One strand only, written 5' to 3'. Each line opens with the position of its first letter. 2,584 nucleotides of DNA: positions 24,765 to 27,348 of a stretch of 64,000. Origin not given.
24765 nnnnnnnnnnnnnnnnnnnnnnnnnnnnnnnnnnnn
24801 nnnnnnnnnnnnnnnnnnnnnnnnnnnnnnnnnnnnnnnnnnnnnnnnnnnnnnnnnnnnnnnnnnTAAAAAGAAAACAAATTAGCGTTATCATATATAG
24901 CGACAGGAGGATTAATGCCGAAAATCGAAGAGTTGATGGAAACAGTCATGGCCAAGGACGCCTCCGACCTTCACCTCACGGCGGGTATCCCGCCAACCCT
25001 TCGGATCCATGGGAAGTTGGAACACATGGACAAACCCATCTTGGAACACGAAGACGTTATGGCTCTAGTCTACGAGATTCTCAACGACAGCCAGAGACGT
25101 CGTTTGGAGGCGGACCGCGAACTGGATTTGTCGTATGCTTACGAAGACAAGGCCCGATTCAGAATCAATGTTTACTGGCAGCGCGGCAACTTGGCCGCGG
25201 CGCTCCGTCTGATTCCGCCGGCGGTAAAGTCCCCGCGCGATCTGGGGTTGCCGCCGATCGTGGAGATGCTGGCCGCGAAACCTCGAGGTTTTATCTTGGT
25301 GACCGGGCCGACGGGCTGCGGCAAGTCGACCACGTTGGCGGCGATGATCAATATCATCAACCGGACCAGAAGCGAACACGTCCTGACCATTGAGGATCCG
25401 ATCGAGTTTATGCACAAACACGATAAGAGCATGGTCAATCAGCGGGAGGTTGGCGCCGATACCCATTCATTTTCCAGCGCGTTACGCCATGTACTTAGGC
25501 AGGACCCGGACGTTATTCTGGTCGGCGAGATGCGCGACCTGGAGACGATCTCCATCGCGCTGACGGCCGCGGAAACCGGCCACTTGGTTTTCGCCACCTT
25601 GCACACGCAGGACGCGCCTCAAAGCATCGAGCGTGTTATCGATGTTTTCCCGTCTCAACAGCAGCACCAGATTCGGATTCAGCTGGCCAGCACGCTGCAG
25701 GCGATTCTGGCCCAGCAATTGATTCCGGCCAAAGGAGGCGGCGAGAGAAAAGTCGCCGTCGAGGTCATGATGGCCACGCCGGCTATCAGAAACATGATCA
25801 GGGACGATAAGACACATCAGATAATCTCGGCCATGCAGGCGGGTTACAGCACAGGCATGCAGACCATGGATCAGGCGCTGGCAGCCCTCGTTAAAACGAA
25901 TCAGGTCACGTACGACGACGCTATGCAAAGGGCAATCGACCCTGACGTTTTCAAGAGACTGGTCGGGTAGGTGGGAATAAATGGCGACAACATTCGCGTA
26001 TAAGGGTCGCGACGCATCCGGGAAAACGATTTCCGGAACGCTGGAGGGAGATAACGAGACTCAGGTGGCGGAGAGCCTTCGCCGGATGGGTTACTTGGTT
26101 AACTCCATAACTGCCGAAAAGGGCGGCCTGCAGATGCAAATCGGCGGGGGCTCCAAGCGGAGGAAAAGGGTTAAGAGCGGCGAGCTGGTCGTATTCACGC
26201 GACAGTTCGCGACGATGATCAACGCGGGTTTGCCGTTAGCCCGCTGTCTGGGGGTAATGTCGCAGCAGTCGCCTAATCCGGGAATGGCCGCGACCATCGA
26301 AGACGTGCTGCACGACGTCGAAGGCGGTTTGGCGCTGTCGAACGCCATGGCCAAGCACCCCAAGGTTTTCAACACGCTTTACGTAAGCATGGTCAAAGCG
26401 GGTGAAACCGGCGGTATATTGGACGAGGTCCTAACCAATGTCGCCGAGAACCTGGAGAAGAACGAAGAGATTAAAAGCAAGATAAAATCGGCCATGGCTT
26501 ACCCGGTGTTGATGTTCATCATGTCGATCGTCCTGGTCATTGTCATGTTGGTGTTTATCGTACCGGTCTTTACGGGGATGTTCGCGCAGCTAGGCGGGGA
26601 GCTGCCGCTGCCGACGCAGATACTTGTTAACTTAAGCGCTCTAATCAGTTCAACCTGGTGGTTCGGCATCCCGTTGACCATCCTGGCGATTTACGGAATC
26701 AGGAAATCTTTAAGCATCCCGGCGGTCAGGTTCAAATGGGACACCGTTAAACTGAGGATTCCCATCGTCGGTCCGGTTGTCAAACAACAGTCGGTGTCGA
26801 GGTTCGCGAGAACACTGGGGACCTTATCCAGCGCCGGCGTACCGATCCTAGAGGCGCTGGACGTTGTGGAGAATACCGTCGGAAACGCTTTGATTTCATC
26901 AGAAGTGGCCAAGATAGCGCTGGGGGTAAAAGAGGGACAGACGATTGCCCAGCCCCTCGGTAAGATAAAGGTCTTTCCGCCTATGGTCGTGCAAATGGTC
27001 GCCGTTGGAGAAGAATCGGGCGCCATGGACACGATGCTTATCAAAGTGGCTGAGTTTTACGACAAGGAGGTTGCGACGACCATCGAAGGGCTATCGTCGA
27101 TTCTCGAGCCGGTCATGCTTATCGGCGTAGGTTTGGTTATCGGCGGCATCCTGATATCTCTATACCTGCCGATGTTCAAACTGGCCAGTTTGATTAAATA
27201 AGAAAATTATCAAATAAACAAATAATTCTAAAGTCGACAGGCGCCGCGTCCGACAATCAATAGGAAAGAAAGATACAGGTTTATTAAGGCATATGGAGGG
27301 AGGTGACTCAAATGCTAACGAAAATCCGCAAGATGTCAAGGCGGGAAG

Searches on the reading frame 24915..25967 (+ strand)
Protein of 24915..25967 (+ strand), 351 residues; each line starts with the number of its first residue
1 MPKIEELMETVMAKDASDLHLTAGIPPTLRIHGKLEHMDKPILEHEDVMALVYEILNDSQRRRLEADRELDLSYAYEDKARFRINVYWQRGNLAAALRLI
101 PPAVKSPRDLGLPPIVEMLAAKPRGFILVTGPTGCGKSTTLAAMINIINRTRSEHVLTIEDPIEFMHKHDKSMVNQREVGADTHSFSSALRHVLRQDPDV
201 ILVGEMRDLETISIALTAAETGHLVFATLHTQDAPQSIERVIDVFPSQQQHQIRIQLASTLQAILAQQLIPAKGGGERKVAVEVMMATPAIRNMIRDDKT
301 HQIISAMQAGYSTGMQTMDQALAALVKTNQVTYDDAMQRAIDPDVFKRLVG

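Call 8: search_protein_families(library=pfam, proteins=[window:24915-25967:+], max_evalue=0.01)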
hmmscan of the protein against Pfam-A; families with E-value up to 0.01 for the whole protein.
window:24915-25967:+ (351 aa): 18 families
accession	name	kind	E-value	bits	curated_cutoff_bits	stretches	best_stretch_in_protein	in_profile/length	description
PF00437.27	T2SSE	-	6.3e-51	173.6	24.9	1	4-271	12-279/370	Type II/IV secretion system protein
PF13401.12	AAA_22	-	1.8e-05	25.5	27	1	123-208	4-95/130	AAA domain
PF00005.33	ABC_tran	-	7.7e-05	23.7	25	1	126-177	13-67/137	ABC transporter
PF01637.24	ATPase_2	-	0.00018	21.9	33.2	1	108-157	4-53/225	ATPase domain predominantly from Archaea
PF13555.12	AAA_29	-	0.00022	21.4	27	1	121-148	19-46/61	P-loop containing region of AAA domain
PF03215.21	Rad17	-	0.00042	20.8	23.8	1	118-156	39-77/186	Rad17 P-loop domain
PF01580.24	FtsK_SpoIIIE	-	0.0014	18.6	24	0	123-145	39-60/221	FtsK/SpoIIIE family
PF00485.24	PRK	-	0.0015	18.8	22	0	127-177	2-52/196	Phosphoribulokinase / Uridine kinase family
PF13191.12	AAA_16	-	0.0016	19.4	32.6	1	123-155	24-52/167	AAA ATPase domain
PF25199.1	nSTAND_NTPase5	-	0.0018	18.5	34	1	121-165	38-82/145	Novel STAND NTPase 5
PF13604.12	AAA_30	-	0.0023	18.2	27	0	116-151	10-45/191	AAA domain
PF04851.21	ResIII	-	0.0024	18.2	22.5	1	125-245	24-150/164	Type III restriction enzyme, res subunit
PF00004.35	AAA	-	0.0033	18.3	21.2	1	127-210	1-70/131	ATPase family associated with various cellular activities (AAA)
PF06414.18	Zeta_toxin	-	0.0035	17.2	22.3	1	126-241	18-140/199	Zeta toxin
PF13245.12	AAA_19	-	0.0044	17.6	25.1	0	122-154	9-41/134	AAA domain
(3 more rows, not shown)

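Call 14: search_protein_families(library=ncbifam, proteins=[window:24915-25967:+], max_evalue=0.001)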
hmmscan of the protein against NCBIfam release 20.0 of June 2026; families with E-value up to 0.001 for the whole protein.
window:24915-25967:+ (351 aa): 21 families
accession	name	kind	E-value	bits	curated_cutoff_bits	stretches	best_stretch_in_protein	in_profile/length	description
TIGR01420.1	pilT_fam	subfamily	2.1e-146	487.6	319.1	1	3-343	1-341/343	PilT/PilU family type 4a pilus ATPase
TIGR02538.1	type_IV_pilB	equivalog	4.4e-43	147.7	675.65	1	14-269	195-451/564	type IV-A pilus assembly ATPase PilB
TIGR02533.1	type_II_gspE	equivalog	9.6e-43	146.5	630.25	1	117-270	236-379/486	type II secretion system ATPase GspE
TIGR02525.1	plasmid_TraJ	equivalog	1e-42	146.4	368.3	1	5-298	13-325/372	plasmid transfer ATPase TraJ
NF007755.0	PRK10436.1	equivalog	2.4e-40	138.6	617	1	4-270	89-355/465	type II secretion system protein GspE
TIGR02524.1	dot_icm_DotB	equivalog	4.6e-39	134.6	463.3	1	4-319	6-333/358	Dot/Icm type IV secretion system ATPase DotB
NF041000.1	ATPase_ComGA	equivalog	3.6e-38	131.1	300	1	79-271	79-266/267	competence type IV pilus ATPase ComGA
NF053534.1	T4PilAsmATPsTfpB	equivalog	2e-37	128.9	850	1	118-270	330-472/584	type IV pilus assembly ATPase TfpB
NF058587.1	archaellum_moto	equivalog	3.5e-17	62.4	550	1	127-241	278-393/527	archaellum flagellar ATPase motor FlaI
TIGR02782.1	TrbB_P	equivalog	1.5e-16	60.6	304.55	1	123-268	135-279/303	P-type conjugative transfer ATPase TrbB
TIGR03819.1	heli_sec_ATPase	hypoth_equivalog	6.3e-14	51.9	373.15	1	124-266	178-324/340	TadA family conjugal transfer-associated ATPase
TIGR02788.1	VirB11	equivalog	3.9e-13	49.1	249.95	1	123-250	143-272/308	P-type DNA transfer ATPase VirB11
NF010469.0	PRK13894.1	subfamily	2.3e-12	46.9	508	1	124-245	149-268/320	conjugal transfer ATPase TrbB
NF053672.1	bindosome_BasE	exception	8.9e-11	41.2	1000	1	121-261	267-407/512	bindosome assembly system ATPase subunit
NF010425.0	PRK13851.1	equivalog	1.9e-10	40.1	461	1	124-288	162-328/344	type IV secretion system protein VirB11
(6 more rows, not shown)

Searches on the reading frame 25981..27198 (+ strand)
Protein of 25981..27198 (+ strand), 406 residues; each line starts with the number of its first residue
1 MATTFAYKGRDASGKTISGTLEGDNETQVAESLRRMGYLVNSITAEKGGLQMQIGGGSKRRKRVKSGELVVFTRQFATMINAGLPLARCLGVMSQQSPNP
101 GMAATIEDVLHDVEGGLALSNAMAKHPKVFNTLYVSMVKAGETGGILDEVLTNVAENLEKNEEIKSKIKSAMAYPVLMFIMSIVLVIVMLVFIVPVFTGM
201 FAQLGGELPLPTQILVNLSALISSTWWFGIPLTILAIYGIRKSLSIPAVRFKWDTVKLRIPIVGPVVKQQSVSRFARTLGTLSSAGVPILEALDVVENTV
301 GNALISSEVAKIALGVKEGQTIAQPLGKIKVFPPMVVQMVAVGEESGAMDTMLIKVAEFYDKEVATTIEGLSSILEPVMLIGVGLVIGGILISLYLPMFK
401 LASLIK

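Call 8: search_protein_families(library=pfam, proteins=[window:25981-27198:+], max_evalue=0.01)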
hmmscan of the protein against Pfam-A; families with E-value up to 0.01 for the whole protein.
window:25981-27198:+ (406 aa): 1 family
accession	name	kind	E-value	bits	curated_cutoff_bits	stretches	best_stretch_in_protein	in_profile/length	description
PF00482.28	T2SSF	-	1.2e-65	219.6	25.2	2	72-195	1-125/125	Type II secretion system (T2SS), protein F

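Call 14: search_protein_families(library=ncbifam, proteins=[window:25981-27198:+], max_evalue=0.001)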
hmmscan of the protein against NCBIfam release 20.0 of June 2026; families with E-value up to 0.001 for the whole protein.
window:25981-27198:+ (406 aa): 6 families
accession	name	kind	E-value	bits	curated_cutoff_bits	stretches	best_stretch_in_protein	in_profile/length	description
NF052606.1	T4PiliAsmPilCMyx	equivalog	1.9e-118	396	700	1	3-406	20-419/419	type IV pilus assembly protein PilC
TIGR02120.1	GspF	equivalog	4.9e-117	391.6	424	1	5-405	1-401/401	type II secretion system inner membrane protein GspF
NF052607.1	T4PiliAsmPilCThrm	equivalog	7.1e-112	374.4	700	1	4-401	3-400/406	type IV pilus assembly protein PilC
NF047826.1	T3SSXpsF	equivalog_domain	7e-85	285.3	650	1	4-405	3-404/405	type II secretion system protein XpsF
NF007861.0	PRK10573.1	equivalog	5.9e-83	279.2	401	1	5-405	7-398/401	protein transport protein HofC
NF041012.2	T4P_ComGB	equivalog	1.4e-40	139.7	240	1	72-401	6-330/332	competence type IV pilus assembly protein ComGB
